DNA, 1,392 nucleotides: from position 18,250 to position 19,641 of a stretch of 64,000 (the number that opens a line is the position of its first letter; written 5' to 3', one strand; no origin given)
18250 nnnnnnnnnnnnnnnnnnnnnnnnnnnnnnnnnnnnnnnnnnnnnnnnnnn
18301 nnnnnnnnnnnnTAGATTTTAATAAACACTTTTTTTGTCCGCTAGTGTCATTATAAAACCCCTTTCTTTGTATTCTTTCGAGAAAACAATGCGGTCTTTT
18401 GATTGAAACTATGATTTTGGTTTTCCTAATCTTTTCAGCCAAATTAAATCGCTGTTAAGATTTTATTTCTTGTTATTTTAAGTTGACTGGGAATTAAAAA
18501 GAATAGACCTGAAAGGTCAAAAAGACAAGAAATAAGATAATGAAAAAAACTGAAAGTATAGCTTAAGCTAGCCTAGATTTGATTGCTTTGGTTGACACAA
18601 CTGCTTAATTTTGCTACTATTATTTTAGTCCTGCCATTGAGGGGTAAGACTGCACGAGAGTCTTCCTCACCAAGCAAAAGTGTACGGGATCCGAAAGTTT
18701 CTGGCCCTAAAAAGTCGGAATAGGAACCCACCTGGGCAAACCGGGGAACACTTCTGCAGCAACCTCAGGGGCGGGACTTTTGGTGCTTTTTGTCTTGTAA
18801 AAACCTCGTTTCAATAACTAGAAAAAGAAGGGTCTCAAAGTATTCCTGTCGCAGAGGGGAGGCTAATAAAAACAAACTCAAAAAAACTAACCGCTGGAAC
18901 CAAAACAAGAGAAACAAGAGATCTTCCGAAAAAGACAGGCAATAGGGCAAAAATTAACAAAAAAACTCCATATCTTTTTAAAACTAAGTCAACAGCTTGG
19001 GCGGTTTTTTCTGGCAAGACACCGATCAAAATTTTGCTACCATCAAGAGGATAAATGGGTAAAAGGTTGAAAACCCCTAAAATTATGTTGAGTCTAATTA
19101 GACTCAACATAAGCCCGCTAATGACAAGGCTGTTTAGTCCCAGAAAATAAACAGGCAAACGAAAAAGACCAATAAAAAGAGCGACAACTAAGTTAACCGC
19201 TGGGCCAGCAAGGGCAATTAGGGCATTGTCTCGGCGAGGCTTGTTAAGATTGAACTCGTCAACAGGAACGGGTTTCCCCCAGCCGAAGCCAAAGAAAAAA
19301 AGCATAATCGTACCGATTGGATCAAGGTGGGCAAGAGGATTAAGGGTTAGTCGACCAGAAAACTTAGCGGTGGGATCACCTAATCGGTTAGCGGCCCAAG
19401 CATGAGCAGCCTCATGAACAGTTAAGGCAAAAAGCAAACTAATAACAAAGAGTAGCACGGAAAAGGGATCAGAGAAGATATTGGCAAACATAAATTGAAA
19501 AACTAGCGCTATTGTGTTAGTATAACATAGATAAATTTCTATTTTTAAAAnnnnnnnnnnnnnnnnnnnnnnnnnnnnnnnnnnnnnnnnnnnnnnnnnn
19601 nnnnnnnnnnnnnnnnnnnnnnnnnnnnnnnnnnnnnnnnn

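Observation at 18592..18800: Promoter-driven, non-coding, structured ~165-nt RNA candidate downstream of rplA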

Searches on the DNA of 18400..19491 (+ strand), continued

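Call 89: search_with_rna_model(model_id=R3, sources=[L176, L177, L178, L179, L180], max_evalue=10, filters=off, show_alignments=5)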
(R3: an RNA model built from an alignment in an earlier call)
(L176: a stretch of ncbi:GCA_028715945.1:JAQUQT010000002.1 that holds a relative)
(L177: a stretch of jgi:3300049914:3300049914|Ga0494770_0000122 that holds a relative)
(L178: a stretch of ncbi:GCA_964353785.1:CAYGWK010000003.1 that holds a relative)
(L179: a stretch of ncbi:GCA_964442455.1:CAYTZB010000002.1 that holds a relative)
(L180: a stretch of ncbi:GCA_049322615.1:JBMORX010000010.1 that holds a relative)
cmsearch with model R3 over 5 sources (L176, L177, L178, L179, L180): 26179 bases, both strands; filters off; matches with E-value up to 10: 86.
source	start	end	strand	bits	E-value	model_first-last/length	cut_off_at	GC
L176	3202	3365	-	150.8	8.7e-40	1-164/164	no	0.51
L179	3159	3315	+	54.2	2e-13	1-164/164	no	0.54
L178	3213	3374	+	51.7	9.9e-13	1-164/164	no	0.57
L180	3219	3384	+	49.2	4.6e-12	1-164/164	no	0.53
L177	3247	3408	+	45.9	3.7e-11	1-164/164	no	0.43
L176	3207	3370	+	18.3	0.0013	1-164/164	no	0.49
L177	912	948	+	13.4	0.027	1-164/164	no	0.35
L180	4863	4935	-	13.2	0.032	1-164/164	no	0.47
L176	5224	5298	-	11.8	0.076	1-164/164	no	0.41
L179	3154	3310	-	11.3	0.1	1-164/164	no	0.54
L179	4712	4792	-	11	0.12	1-164/164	no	0.27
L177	3451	3568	-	10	0.23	1-164/164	no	0.48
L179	4711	4803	+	9.9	0.24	1-164/164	no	0.26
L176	2996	3065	-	9.8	0.26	1-164/164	no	0.31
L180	2853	2888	+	9.4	0.33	1-164/164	no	0.53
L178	3470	3500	-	9.4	0.34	1-164/164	no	0.29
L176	62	115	-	9.4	0.35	1-164/164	no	0.48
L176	1823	1887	-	8.6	0.55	1-164/164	no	0.32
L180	4872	4939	+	8.4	0.64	1-164/164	no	0.49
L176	3658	3716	+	8.3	0.66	1-164/164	no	0.44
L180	4028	4129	+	8.3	0.66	1-164/164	no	0.35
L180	3378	3429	-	8.2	0.74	1-164/164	no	0.27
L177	907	943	-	7.9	0.89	1-164/164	no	0.3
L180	2919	3016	-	7.8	0.92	1-164/164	no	0.41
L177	2952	3027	+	7.7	1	1-164/164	no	0.5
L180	5553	5590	-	7.6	1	1-164/164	no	0.5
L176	4877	4973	-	7.4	1.2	1-164/164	no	0.36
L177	3675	3736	+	7.4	1.2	1-164/164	no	0.44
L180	1440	1555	-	7.2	1.3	1-164/164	no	0.45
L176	3585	3609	+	7.2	1.3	1-164/164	no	0.28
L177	696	730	-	7.2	1.3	1-164/164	no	0.26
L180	1846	1875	-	7.1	1.4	1-164/164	no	0.47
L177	1612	1708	+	7.1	1.4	1-164/164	no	0.42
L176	689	737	+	7.1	1.5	1-164/164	no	0.45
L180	3583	3747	+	6.8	1.7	1-164/164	no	0.44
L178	1177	1240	-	6.5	2.1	1-164/164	no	0.27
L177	593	650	-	6.4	2.2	1-164/164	no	0.47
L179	5124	5219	+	6.4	2.3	1-164/164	no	0.39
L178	3475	3505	+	6.4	2.3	1-164/164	no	0.23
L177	1607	1632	-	6.3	2.3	1-164/164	no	0.46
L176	1044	1109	+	6.3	2.4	1-164/164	no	0.27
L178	1348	1393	-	6.2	2.6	1-164/164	no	0.28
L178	501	655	-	6.1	2.7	1-164/164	no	0.45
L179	3334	3361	+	6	2.9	1-164/164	no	0.39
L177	947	989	-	6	3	1-164/164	no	0.37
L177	4693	4718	-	5.9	3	1-164/164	no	0.31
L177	1544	1572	-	5.6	3.6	1-164/164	no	0.24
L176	1511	1540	+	5.6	3.7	1-164/164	no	0.33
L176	635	690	-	5.5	4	1-164/164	no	0.39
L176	4537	4692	-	5.3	4.4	1-164/164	no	0.37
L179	1163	1215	+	5.2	4.8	1-164/164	no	0.42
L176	922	964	+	5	5.3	1-164/164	no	0.42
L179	1040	1113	+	5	5.5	1-164/164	no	0.31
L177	5372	5422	-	4.9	5.6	1-164/164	no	0.24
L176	1506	1535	-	4.9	5.6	1-164/164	no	0.37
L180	1664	1696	+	4.9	5.7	68-101/164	no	0.3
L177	2560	2612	-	4.9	5.7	1-164/164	no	0.4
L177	2075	2104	+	4.9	5.7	1-164/164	no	0.63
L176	3518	3593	-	4.8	6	1-164/164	no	0.42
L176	1275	1326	+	4.7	6.7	1-164/164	no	0.23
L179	4378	4422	-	4.7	6.7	1-164/164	no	0.33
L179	3897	3956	-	4.6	6.9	1-164/164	no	0.32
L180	4243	4265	-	4.6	7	1-164/164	no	0.13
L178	2233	2296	-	4.5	7.2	1-164/164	no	0.44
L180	4479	4574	-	4.5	7.4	1-164/164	no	0.38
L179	2309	2352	+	4.5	7.5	1-164/164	no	0.36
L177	1299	1406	+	4.5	7.6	1-164/164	no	0.32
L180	830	850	-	4.4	7.6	1-164/164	no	0.43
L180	169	189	+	4.4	7.7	1-164/164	no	0.38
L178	2677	2729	+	4.4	8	26-139/164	no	0.45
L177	169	202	+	4.4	8.1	1-164/164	no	0.21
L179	3484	3542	-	4.3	8.3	1-164/164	no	0.47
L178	2336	2355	+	4.3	8.3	1-164/164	no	0.25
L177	5440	5467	-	4.3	8.6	1-164/164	no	0.36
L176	4757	4787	+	4.2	8.7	1-164/164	no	0.39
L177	3845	3885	+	4.2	8.8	1-164/164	no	0.29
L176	162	249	+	4.2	8.8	1-164/164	no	0.41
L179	227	278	+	4.2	9.2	1-164/164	no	0.42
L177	1689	1731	-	4.1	9.6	1-164/164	no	0.35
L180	1769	1803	-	4.1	9.6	1-164/164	no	0.43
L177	434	464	-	4.1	9.6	1-164/164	no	0.42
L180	47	133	-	4.1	9.7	1-164/164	no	0.3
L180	2203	2261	+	4.1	9.8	1-164/164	no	0.36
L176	307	344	-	4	9.9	66-103/164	no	0.55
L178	2646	2718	-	4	9.9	1-164/164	no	0.47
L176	376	454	-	4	9.9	1-164/164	no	0.35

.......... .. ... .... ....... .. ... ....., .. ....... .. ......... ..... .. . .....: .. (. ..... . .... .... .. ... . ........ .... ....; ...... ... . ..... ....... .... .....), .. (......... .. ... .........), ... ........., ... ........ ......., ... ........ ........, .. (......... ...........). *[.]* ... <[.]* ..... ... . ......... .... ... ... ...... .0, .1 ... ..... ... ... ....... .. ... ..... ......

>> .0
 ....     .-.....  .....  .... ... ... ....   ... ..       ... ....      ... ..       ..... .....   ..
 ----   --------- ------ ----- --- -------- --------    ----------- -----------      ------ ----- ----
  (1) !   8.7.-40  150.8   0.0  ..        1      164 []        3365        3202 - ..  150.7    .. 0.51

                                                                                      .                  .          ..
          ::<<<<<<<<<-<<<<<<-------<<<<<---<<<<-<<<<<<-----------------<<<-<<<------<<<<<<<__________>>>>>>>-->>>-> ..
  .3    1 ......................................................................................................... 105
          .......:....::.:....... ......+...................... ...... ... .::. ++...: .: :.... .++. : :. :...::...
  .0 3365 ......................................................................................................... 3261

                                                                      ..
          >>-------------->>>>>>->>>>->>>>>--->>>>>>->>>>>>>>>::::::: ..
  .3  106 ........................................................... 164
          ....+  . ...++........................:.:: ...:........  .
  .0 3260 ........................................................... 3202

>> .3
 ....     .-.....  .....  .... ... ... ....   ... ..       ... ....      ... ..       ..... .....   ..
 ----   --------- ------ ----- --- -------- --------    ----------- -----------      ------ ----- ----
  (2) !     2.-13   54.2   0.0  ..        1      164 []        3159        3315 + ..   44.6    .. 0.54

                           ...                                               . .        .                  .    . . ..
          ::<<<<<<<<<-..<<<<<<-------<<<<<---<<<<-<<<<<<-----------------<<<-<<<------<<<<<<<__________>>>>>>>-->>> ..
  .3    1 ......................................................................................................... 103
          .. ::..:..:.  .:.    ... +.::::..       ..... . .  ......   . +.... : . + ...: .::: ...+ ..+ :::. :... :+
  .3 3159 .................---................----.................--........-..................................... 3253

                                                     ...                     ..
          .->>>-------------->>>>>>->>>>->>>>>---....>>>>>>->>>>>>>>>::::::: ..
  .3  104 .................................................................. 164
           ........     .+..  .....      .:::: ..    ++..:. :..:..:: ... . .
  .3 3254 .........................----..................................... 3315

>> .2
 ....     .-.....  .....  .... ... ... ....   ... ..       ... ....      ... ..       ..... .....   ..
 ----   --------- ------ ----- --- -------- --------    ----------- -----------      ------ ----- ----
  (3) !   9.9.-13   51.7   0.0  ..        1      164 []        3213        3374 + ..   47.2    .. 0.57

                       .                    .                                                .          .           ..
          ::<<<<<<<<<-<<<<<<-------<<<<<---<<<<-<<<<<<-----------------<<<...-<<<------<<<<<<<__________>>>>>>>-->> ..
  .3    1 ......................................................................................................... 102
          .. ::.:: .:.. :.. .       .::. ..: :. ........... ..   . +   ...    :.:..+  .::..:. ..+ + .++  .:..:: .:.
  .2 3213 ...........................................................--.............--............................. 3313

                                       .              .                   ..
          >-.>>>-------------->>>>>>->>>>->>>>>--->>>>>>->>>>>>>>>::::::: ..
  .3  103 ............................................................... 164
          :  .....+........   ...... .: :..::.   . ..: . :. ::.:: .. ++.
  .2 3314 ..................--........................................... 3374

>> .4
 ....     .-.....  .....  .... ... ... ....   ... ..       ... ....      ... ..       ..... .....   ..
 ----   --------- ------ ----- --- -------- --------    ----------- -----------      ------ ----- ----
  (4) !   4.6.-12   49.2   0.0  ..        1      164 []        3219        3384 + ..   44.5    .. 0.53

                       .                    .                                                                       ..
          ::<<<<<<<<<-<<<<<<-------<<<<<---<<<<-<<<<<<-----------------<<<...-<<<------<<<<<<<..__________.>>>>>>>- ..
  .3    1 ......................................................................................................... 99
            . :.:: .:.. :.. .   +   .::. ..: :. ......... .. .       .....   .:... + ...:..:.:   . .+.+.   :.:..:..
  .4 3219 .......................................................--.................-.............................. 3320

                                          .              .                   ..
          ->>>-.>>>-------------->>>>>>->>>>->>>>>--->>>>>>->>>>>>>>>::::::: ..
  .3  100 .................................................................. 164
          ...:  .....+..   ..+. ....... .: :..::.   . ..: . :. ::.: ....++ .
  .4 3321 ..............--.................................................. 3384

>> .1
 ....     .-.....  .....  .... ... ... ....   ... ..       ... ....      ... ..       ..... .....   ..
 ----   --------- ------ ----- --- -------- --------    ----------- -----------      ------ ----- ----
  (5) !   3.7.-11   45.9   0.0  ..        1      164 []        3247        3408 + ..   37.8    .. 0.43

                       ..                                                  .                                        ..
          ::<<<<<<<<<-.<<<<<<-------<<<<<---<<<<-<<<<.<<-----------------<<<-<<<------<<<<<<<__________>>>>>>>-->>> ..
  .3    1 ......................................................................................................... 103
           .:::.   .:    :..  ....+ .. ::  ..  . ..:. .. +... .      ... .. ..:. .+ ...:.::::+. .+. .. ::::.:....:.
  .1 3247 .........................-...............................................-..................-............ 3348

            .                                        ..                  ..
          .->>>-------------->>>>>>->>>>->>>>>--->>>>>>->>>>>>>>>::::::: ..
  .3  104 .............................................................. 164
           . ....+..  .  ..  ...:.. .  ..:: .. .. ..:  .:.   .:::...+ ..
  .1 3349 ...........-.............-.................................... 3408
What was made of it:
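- Four of these sequences (L177-L180; E 2e-13 to 4e-11) were not used to build the model (call 89).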

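Call 90: search_with_rna_model(model_id=R3, sources=[window, L001, L003, L005, L007, L009, L011, L017, L018, L019, L020, L096, L176, L177, L178, L179, L180, L021, L060], max_evalue=1e-7, make_alignment=true)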
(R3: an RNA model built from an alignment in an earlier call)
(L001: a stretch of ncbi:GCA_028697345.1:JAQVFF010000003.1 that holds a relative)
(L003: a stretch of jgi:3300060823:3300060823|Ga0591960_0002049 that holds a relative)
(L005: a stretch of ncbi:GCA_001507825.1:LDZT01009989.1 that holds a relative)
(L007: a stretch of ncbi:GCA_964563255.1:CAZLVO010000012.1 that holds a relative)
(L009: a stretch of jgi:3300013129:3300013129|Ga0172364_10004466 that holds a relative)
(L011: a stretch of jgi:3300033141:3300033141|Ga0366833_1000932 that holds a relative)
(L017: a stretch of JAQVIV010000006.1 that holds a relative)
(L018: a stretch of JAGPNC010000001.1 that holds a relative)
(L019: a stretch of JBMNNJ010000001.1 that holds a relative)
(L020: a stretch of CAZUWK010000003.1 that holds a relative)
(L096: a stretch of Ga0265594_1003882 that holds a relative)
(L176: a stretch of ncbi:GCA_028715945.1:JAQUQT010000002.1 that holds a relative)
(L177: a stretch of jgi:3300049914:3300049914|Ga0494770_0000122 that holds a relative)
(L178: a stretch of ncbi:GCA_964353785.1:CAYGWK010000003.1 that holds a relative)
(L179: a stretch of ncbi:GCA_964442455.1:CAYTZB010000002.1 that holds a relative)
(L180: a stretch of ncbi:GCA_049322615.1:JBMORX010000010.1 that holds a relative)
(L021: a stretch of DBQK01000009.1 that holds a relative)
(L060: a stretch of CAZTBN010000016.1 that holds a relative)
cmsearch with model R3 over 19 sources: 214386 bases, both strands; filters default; matches with E-value up to 1e-7: 19.
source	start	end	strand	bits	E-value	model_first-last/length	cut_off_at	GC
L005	6793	6954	+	164.3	1.5e-42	1-164/164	no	0.5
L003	6793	6954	+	161.7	7.6e-42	1-164/164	no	0.52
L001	6821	6982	+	152.8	2.1e-39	1-164/164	no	0.48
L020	3497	3661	+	151.8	3.7e-39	1-164/164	no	0.48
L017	5118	5281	+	150.8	6.9e-39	1-164/164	no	0.51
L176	3202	3365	-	150.8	6.9e-39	1-164/164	no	0.51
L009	4794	4957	+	145.7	1.7e-37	1-164/164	no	0.52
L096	3884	4048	+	145.6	1.8e-37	1-164/164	no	0.5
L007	4825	4989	+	145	2.7e-37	1-164/164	no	0.47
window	18625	18785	+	142.3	1.5e-36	1-164/164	no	0.53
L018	7585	7746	+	139.6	8e-36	1-164/164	no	0.49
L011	7063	7234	+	116.4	1.8e-29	1-164/164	no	0.48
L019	7649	7813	+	115.3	3.5e-29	1-164/164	no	0.45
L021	721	869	-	104.8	2.6e-26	1-164/164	no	0.5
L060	1305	1451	-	102.1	1.4e-25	1-164/164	no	0.46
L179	3159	3315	+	54.3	1.6e-12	1-164/164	no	0.54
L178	3213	3374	+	51.7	7.9e-12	1-164/164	no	0.57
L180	3219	3384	+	49.3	3.7e-11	1-164/164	no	0.53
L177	3247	3408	+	45.9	3e-10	1-164/164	no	0.43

Alignment A9: 19 matches aligned to the model, 196 columns, each read 5' to 3' on its own strand. Consensus structure (alignment columns), stored with it:
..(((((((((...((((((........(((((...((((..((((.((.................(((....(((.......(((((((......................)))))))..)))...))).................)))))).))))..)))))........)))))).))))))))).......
